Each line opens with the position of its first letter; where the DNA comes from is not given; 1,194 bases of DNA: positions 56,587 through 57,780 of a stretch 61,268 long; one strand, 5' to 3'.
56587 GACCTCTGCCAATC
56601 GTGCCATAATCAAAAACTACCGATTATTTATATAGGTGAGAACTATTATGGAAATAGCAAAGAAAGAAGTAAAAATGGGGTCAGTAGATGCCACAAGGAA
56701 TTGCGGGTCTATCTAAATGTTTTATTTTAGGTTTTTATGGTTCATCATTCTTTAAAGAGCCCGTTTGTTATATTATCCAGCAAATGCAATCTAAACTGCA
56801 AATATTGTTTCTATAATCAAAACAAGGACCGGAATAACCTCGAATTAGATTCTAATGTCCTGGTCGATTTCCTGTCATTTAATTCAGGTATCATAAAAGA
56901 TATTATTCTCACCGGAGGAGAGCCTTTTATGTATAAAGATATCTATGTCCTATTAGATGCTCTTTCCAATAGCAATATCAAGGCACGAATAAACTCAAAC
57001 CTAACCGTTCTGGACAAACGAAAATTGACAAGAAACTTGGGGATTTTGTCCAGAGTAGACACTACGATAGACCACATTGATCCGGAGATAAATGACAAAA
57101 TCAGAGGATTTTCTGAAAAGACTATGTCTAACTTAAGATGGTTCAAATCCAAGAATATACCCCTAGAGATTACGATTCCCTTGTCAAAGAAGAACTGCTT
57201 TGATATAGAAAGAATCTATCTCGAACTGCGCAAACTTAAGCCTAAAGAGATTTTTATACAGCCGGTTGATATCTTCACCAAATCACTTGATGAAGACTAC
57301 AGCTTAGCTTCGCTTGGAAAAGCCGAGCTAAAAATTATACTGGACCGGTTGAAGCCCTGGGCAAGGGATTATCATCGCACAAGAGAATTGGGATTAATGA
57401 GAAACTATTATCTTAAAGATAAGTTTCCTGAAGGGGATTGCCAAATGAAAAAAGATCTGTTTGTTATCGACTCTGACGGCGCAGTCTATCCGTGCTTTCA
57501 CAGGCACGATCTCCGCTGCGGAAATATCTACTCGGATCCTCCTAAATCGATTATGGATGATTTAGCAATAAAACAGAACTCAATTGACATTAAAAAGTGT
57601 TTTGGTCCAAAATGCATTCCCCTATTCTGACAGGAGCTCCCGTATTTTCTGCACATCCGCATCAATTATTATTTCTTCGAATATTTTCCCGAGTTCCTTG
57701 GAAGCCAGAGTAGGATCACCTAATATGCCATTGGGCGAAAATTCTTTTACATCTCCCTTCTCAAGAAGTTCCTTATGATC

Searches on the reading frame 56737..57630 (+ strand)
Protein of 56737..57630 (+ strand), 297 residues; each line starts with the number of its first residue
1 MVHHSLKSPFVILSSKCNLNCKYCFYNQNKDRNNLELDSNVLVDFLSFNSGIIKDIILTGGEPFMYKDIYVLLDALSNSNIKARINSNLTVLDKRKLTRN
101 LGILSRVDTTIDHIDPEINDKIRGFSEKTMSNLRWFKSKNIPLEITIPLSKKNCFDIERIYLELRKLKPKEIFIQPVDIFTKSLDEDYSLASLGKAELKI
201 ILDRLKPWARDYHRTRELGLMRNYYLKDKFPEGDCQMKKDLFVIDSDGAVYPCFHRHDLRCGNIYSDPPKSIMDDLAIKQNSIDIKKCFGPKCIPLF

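Call 4: search_protein_families(library=pfam, proteins=[window:56737-57630:+])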
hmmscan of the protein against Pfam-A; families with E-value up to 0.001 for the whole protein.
window:56737-57630:+ (297 aa): 3 families
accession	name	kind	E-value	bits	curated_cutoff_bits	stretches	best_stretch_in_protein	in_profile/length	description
PF04055.27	Radical_SAM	-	1.8e-18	67.7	29.5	1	12-149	2-150/166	Radical SAM superfamily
PF13353.11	Fer4_12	-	7.5e-07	30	22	1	12-112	10-114/137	4Fe-4S single cluster domain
PF13186.11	SPASM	-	2e-05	25.2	21.5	1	235-280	1-50/67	Iron-sulfur cluster-binding domain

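Call 6: find_homologous_proteins(query=window:56737-57630:+)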
Query window:56737-57630:+ (297 aa): 10 proteins with E <= 0.001 among 1269 candidates.
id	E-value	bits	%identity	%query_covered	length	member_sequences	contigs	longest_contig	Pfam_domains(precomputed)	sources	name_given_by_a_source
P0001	2.0e-152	525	100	78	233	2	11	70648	PF13186.12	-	-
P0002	1.7e-68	250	45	97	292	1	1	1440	PF13186.12,PF04055.28,PF13353.12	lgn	-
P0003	1.2e-65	240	44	97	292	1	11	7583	PF04055.28,PF13353.12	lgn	-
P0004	4.0e-65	239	43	97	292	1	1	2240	PF04055.28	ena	-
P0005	6.9e-63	231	42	97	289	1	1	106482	PF13186.12,PF04055.28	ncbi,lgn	-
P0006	6.3e-22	97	26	99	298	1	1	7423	PF04055.28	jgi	jgi:MoaA/NifB/PqqE/SkfB family radical SAM enzyme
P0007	1.7e-21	95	28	99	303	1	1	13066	PF04055.28,PF13353.12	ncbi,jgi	-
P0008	3.6e-10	58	24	99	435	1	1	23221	PF13186.12,PF04055.28,PF13353.12,PF05402.19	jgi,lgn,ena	-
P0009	9.9e-7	47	25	91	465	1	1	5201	PF13186.12,PF04055.28,PF13353.12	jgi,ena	-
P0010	2.5e-5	42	22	90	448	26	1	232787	PF13186.12,PF04055.28,PF13353.12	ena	-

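Call 7: search_protein_families(library=ncbifam, proteins=[window:56737-57630:+])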
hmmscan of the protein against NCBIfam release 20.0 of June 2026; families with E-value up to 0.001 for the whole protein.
window:56737-57630:+ (297 aa): 60 families (the best 25 are shown)
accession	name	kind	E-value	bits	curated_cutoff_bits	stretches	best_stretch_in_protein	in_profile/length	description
TIGR04250.1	SCM_rSAM_ScmE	equivalog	5.1e-17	61.8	400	1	13-160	9-161/358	SynChlorMet cassette radical SAM/SPASM protein ScmE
TIGR04317.1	W_rSAM_matur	equivalog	8.8e-15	54.6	380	1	6-255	3-257/349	tungsten cofactor oxidoreductase radical SAM maturase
NF047865.1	rSAM_PapB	equivalog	1.9e-14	53.6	340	1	10-289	6-304/330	PapB family radical SAM/SPASM ranthipeptide maturase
TIGR04545.1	rSAM_ahbD_hemeb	equivalog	2.6e-14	53.4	500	1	14-161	7-159/339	heme b synthase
NF050035.1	rSAM_WgK_link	exception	1.1e-13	51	650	1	12-157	14-164/367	radical SAM/SPASM peptide maturase WgkB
TIGR02495.1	NrdG2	equivalog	1.1e-13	50.9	131.15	1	7-95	16-105/193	anaerobic ribonucleoside-triphosphate reductase activating protein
NF038283.1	viperin_w_prok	equivalog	2.1e-13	50.1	180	1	14-124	9-127/281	viperin family antiviral radical SAM protein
TIGR04054.1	rSAM_NirJ1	equivalog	3.8e-13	48.8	650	1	14-162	43-195/387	putative heme d1 biosynthesis radical SAM protein NirJ1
NF045574.1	sacti_mat_StsB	exception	2.3e-12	46.5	625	1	5-254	94-339/466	StsB family radical SAM/SPASM domain sactipeptide maturase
TIGR04053.2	TIGR04053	equivalog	6.7e-12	45.3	395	1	14-167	15-176/366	TIGR04053 family radical SAM/SPASM domain-containing protein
TIGR03942.1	sulfatase_rSAM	equivalog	1.5e-11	44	349.45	1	14-277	8-295/363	anaerobic sulfatase maturase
NF001199.0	PRK00164.2-1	equivalog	1.7e-11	43.8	231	1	11-131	16-140/308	GTP 3',8-cyclase MoaA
TIGR04546.1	rSAM_ahbC_deAc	equivalog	1.7e-11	43.6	650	1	11-204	41-242/390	12,18-didecarboxysiroheme deacetylase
TIGR02666.1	moaA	equivalog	3.1e-11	42.8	284.05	1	13-126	16-137/336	GTP 3',8-cyclase MoaA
NF033640.1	N_Twi_rSAM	subfamily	4e-11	42.6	170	1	13-210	117-338/398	twitch domain-containing radical SAM protein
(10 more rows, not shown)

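Call 8: find_encoding_contigs(protein=P0005, flank=6000, max_places=4)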
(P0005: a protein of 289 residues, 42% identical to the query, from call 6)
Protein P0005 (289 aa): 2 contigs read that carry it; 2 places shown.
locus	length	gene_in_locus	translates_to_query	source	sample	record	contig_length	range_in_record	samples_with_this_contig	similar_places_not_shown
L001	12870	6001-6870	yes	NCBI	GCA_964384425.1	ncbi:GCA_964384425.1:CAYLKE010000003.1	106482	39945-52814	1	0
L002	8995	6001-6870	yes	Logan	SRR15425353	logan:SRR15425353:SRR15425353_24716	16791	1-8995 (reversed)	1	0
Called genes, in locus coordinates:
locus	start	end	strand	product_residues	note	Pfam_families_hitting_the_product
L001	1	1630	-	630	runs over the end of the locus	PF17214:KH_TffA, PF07650:KH_2 (weak), PF23023:Anti-Pycsar_Apyc1, PF00753:Lactamase_B, PF16661:Lactamase_B_6, PF12706:Lactamase_B_2, PF10996:Beta-Casp, PF07521:RMMBL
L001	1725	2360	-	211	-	PF00227:Proteasome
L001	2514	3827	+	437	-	PF01336:tRNA_anti-codon, PF00152:tRNA-synt_2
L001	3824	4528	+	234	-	PF03575:Peptidase_S51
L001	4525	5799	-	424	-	PF04055:Radical_SAM, PF13353:Fer4_12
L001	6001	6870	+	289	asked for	PF04055:Radical_SAM, PF13186:SPASM (faint)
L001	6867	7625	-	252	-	PF02633:Creatininase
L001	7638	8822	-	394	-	PF00152:tRNA-synt_2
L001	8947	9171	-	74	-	-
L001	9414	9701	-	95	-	-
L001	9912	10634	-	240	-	-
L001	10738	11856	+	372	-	-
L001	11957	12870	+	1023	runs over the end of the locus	PF00069:Pkinase (weak), PF07714:PK_Tyr_Ser-Thr (weak)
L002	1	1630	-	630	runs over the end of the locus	PF17214:KH_TffA, PF07650:KH_2 (weak), PF23023:Anti-Pycsar_Apyc1, PF00753:Lactamase_B, PF16661:Lactamase_B_6, PF12706:Lactamase_B_2, PF10996:Beta-Casp, PF07521:RMMBL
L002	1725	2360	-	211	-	PF00227:Proteasome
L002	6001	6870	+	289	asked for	PF04055:Radical_SAM, PF13186:SPASM (faint)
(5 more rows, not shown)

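Call 9: find_encoding_contigs(protein=P0003, flank=6000, max_places=6)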
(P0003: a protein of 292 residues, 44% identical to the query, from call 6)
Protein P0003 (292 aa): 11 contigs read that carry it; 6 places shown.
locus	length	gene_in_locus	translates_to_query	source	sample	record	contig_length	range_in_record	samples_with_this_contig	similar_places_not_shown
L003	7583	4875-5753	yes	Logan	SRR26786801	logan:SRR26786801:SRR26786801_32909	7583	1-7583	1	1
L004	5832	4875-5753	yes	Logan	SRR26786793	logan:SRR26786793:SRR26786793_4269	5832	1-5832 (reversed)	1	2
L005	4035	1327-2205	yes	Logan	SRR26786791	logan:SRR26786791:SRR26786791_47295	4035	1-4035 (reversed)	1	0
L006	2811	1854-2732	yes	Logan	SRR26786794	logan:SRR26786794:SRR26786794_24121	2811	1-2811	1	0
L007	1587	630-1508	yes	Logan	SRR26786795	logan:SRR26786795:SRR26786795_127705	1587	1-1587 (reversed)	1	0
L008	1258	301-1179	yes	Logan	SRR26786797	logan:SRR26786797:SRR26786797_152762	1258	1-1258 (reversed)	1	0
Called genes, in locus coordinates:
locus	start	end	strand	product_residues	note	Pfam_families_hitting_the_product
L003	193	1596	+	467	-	PF04055:Radical_SAM, PF13353:Fer4_12 (weak)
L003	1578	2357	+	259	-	PF04909:Amidohydro_2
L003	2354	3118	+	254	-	PF02568:ThiI (weak)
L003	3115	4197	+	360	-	PF04107:GCS2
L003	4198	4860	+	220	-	PF02633:Creatininase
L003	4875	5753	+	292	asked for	PF04055:Radical_SAM, PF13353:Fer4_12 (weak)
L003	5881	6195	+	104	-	-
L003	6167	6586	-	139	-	PF01850:PIN (weak)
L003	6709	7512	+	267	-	-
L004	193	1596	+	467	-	PF04055:Radical_SAM, PF13353:Fer4_12 (weak)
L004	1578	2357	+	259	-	PF04909:Amidohydro_2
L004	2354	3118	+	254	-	PF02568:ThiI (weak)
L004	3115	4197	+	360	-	PF04107:GCS2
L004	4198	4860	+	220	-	PF02633:Creatininase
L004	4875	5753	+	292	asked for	PF04055:Radical_SAM, PF13353:Fer4_12 (weak)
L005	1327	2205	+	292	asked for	PF04055:Radical_SAM, PF13353:Fer4_12 (weak)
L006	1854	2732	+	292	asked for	PF04055:Radical_SAM, PF13353:Fer4_12 (weak)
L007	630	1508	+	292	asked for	PF04055:Radical_SAM, PF13353:Fer4_12 (weak)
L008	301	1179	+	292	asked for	PF04055:Radical_SAM, PF13353:Fer4_12 (weak)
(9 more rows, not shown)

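Call 10: find_encoding_contigs(protein=P0001, flank=6000, max_places=10)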
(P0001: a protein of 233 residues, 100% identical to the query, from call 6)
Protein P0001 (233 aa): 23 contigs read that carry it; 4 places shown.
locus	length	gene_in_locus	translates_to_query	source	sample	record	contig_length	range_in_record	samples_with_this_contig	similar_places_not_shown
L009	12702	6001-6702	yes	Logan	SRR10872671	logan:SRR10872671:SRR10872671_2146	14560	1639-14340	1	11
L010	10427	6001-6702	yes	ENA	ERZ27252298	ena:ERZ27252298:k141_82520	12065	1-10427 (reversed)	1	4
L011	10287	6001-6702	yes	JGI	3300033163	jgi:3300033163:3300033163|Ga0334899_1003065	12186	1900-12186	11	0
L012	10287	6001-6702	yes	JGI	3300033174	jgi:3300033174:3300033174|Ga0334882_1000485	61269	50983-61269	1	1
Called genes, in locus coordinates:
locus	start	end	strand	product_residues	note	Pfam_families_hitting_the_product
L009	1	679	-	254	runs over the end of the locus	-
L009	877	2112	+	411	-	PF08323:Glyco_transf_5, PF13439:Glyco_transf_4, PF13579:Glyco_trans_4_4, PF20706:GT4-conflict, PF00534:Glycos_transf_1, PF13692:Glyco_trans_1_4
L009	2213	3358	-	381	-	PF13353:Fer4_12 (weak), PF04055:Radical_SAM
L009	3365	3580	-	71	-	-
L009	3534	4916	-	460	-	PF02310:B12-binding, PF04055:Radical_SAM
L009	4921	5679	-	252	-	PF01784:DUF34_NIF3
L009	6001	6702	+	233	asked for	PF13186:SPASM (weak)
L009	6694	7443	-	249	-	PF02633:Creatininase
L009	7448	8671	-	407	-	PF00152:tRNA-synt_2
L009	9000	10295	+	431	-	PF18490:tRNA_bind_4 (faint)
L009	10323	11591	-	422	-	PF00009:GTP_EFTU, PF03144:GTP_EFTU_D2, PF03143:GTP_EFTU_D3, PF22594:GTP-eEF1A_C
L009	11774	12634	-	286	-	-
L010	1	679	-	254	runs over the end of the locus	-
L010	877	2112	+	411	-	PF08323:Glyco_transf_5, PF13439:Glyco_transf_4, PF13579:Glyco_trans_4_4, PF20706:GT4-conflict, PF00534:Glycos_transf_1, PF13692:Glyco_trans_1_4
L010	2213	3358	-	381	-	PF13353:Fer4_12 (weak), PF04055:Radical_SAM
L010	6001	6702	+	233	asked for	PF13186:SPASM (weak)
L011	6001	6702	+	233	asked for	PF13186:SPASM (weak)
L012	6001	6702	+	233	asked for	PF13186:SPASM (weak)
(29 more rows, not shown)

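Call 13: find_encoding_contigs(protein=P0004, flank=3000)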
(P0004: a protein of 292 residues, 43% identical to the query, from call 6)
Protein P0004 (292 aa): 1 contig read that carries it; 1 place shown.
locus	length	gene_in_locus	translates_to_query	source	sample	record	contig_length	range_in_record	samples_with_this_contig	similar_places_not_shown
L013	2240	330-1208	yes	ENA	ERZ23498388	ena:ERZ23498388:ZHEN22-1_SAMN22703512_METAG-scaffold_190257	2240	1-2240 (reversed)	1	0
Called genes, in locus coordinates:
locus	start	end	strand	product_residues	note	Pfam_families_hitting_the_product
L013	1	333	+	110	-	?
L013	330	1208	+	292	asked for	PF04055:Radical_SAM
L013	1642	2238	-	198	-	?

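Call 14: find_encoding_contigs(protein=P0002, flank=3000)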
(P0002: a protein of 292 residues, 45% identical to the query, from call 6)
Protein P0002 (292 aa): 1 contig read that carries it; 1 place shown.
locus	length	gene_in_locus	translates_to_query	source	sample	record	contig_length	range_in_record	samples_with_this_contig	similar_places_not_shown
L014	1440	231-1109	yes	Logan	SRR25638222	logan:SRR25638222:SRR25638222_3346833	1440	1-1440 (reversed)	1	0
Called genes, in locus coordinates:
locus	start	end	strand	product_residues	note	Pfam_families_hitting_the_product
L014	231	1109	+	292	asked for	PF04055:Radical_SAM, PF13353:Fer4_12, PF13186:SPASM (weak)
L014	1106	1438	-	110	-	?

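Call 23: find_related_loci(query=A1, collection=genome_contigs, flank=6000)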
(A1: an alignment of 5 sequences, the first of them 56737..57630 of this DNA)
Query A1 (297 aa) in genome_contigs; peptide patterns used: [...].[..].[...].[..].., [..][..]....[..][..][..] (x = any residue, [..] = any of these).
600 stretches matched a pattern (row limit reached: there are more); 130 encode a relative of the query (tblastn E <= 1e-3); the best 80 are kept; 80 distinct loci.
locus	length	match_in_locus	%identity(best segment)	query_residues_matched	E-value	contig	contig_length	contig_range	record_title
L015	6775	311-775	31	13-160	8e-19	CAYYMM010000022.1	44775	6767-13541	MAG TPA_asm: uncultured bacterium isolate binchicken_co20_385 genome assembly, contig: NODE_1889_length_44775_cov_5.2101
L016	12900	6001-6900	23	13-296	3e-11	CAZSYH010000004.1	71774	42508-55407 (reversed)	MAG TPA_asm: uncultured Syntrophaceae bacterium isolate SRP178699_co1_570 genome assembly, contig: NODE_274_length_71774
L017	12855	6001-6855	21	13-275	8e-12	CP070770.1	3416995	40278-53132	MAG: Deltaproteobacteria bacterium isolate bin23 chromosome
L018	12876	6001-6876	27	14-266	5e-10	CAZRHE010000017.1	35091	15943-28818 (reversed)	MAG TPA_asm: uncultured Bacteroidaceae bacterium isolate SRP225648_co1_214 genome assembly, contig: NODE_2391_length_350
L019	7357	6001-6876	24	14-266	1e-9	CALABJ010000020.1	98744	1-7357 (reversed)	MAG TPA_asm: uncultured Clostridia bacterium isolate SRR6425820_bin.124_CONCOCT_v1.1_MAG genome assembly, contig: ERZ176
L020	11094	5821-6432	29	13-190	2e-9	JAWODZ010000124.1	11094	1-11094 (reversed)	MAG: bacterium isolate BLK5-2.bin.76 k191_1659279, whole genome shotgun sequence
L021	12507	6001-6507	22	13-171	7e-9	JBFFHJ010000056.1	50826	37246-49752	MAG: bacterium isolate Mix_mud16.2022.02.20 k141_2353024_length_50826_cov_12.0029, whole genome shotgun sequence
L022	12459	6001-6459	25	11-160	7e-9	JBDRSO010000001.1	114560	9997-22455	MAG: Pseudomonadota bacterium isolate MEGAHIT-group-3.15 k141_790885, whole genome shotgun sequence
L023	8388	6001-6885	26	14-279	2e-8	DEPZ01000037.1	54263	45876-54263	MAG TPA_asm: Erysipelotrichaceae bacterium UBA3379 UBA3379_contig_13989, whole genome shotgun sequence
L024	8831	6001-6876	24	13-266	2e-8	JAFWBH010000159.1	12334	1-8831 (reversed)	MAG: Clostridia bacterium isolate RGIG5583 Sheep_Colon.Co__c2380147, whole genome shotgun sequence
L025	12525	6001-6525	26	11-175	3e-8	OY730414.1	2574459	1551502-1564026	MAG: Longimicrobiales bacterium isolate 35361606-ee58-41ba-9638-b7483a57a1ce genome assembly, chromosome: 1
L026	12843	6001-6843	24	17-271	4e-8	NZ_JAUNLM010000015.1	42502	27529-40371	MAG: Clostridium sp. isolate S30M_St_27 NODE_394_length_42502_cov_23.254647, whole genome shotgun sequence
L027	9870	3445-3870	27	13-153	6e-8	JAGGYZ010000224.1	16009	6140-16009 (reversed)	MAG: Candidatus Fermentibacteraceae bacterium isolate AUK191 PB_MBMC_145_c_000000000019, whole genome shotgun sequence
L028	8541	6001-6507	28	11-179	5e-8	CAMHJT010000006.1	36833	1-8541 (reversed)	MAG: uncultured Clostridiaceae bacterium isolate SRR11784281_bin.66_metaWRAP_v1.3_MAG genome assembly, contig: ERZ122033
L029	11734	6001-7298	29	6-125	7e-8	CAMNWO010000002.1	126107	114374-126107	MAG: uncultured Clostridium sp. isolate SRR19792994_bin.81_metawrap_v1.3_MAG genome assembly, contig: ERZ12290372_224, w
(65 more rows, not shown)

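Call 24: find_related_loci(query=A1, collection=metagenome_contigs, flank=4000)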
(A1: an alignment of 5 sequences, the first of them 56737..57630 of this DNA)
Query A1 (297 aa) in metagenome_contigs; peptide patterns used: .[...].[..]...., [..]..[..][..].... (x = any residue, [..] = any of these).
599 stretches matched a pattern (row limit reached: there are more); 213 encode a relative of the query (tblastn E <= 1e-3); the best 80 are kept; 80 distinct loci.
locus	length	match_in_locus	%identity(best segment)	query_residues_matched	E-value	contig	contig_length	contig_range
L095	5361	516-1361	32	7-297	9e-34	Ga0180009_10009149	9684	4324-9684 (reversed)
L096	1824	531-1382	30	7-297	8e-34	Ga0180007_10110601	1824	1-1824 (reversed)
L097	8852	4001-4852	31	8-296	4e-33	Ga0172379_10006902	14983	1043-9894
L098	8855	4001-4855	31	7-296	3e-32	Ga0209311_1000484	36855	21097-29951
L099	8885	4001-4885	29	6-297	2e-30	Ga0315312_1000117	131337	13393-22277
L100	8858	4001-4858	28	5-297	3e-29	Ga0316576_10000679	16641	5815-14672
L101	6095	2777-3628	30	7-297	2e-28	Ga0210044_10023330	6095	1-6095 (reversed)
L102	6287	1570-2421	30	7-297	2e-28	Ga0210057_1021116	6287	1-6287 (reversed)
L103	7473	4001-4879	28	10-297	6e-28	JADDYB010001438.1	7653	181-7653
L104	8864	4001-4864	26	6-297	2e-27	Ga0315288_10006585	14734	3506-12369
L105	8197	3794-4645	27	8-296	3e-26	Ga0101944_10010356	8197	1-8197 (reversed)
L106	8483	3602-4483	26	7-297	3e-26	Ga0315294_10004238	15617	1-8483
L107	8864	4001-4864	26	6-297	2e-26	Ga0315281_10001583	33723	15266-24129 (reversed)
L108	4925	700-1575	28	5-297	4e-26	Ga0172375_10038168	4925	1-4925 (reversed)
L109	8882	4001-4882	26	7-297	6e-26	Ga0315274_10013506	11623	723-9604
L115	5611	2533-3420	25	6-297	3e-17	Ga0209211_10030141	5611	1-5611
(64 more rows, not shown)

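Call 27: find_homologous_proteins(query=A1, max_evalue=1e-10)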
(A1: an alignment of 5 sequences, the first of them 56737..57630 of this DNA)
Query A1 (5 sequences) (297 aa, profile of the alignment): 1004 proteins with E <= 1e-10 among 8000 candidates; the best 120 are listed.
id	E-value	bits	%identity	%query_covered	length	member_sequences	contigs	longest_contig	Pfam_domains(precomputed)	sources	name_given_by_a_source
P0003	1.3e-144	499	44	97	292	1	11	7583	PF04055.28,PF13353.12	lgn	-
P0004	3.3e-140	485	43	97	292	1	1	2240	PF04055.28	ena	-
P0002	6.8e-137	474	45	97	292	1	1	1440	PF13186.12,PF04055.28,PF13353.12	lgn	-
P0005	1.9e-134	466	42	97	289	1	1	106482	PF13186.12,PF04055.28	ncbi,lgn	-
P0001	3.5e-107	376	100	78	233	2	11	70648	PF13186.12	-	-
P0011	4.6e-63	231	33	97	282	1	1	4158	PF04055.28,PF13353.12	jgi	-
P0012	1.3e-48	184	29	98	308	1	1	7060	PF13186.12,PF04055.28,PF13353.12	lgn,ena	-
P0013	2.0e-47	180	29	98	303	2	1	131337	PF13186.12,PF04055.28,PF13353.12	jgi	-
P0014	2.0e-42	164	30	97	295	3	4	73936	PF13186.12,PF04055.28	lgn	-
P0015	3.9e-37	146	31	98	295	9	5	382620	PF13186.12,PF04055.28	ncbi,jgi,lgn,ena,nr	ncbi:MAG TPA: radical SAM protein [bacterium]|nr:radical SAM protein [bacterium]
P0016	3.0e-36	143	32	97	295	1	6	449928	PF13186.12,PF04055.28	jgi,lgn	jgi:pyrroloquinoline quinone biosynthesis protein E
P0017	3.6e-34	137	32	98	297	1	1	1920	PF04055.28,PF13353.12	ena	-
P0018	2.0e-33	134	24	100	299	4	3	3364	PF13186.12,PF04055.28,PF13353.12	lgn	-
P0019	2.3e-33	134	26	96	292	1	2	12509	PF04055.28,PF13353.12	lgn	-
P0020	9.6e-33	132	26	86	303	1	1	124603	PF13186.12,PF04055.28,PF13353.12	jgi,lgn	-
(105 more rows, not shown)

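Call 28: find_encoding_contigs(protein=P0011, flank=4000)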
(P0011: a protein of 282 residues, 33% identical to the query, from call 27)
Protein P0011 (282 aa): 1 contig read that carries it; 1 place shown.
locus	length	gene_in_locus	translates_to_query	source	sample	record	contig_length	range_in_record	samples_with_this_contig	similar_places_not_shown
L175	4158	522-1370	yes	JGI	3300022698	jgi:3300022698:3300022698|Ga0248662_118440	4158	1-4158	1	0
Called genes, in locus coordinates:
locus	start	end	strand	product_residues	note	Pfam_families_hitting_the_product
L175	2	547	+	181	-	?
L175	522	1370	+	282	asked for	PF04055:Radical_SAM, PF13353:Fer4_12 (weak)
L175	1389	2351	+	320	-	PF04909:Amidohydro_2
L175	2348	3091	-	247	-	PF02633:Creatininase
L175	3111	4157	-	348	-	?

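Call 29: find_encoding_contigs(protein=P0012, flank=5000, max_places=3)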
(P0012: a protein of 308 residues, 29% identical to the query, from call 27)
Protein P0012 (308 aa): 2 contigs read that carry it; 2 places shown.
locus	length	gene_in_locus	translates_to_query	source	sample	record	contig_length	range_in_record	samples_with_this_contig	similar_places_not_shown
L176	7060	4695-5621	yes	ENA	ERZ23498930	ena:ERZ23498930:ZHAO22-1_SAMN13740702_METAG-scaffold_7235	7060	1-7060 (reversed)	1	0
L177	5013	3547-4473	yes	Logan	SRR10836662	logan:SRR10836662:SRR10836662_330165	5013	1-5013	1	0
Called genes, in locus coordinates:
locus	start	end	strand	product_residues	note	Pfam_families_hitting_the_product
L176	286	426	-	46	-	-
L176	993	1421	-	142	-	-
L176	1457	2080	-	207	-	PF05401:NodS (weak), PF13489:Methyltransf_23, PF13847:Methyltransf_31, PF08241:Methyltransf_11, PF08242:Methyltransf_12, PF13578:Methyltransf_24 (weak), PF13649:Methyltransf_25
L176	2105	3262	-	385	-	PF01941:AdoMet_Synthase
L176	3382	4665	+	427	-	-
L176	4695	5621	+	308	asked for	PF13353:Fer4_12 (weak), PF04055:Radical_SAM, PF13186:SPASM (weak)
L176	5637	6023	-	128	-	PF00903:Glyoxalase, PF12681:Glyoxalase_2, PF13669:Glyoxalase_4 (weak)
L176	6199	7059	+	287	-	?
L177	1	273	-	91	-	?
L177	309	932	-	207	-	PF05401:NodS (weak), PF13489:Methyltransf_23, PF13847:Methyltransf_31, PF08241:Methyltransf_11, PF08242:Methyltransf_12, PF13578:Methyltransf_24 (weak), PF13649:Methyltransf_25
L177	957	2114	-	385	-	PF01941:AdoMet_Synthase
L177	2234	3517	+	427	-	-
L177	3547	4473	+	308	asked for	PF13353:Fer4_12 (weak), PF04055:Radical_SAM, PF13186:SPASM (weak)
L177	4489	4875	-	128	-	PF00903:Glyoxalase, PF12681:Glyoxalase_2, PF13669:Glyoxalase_4 (weak)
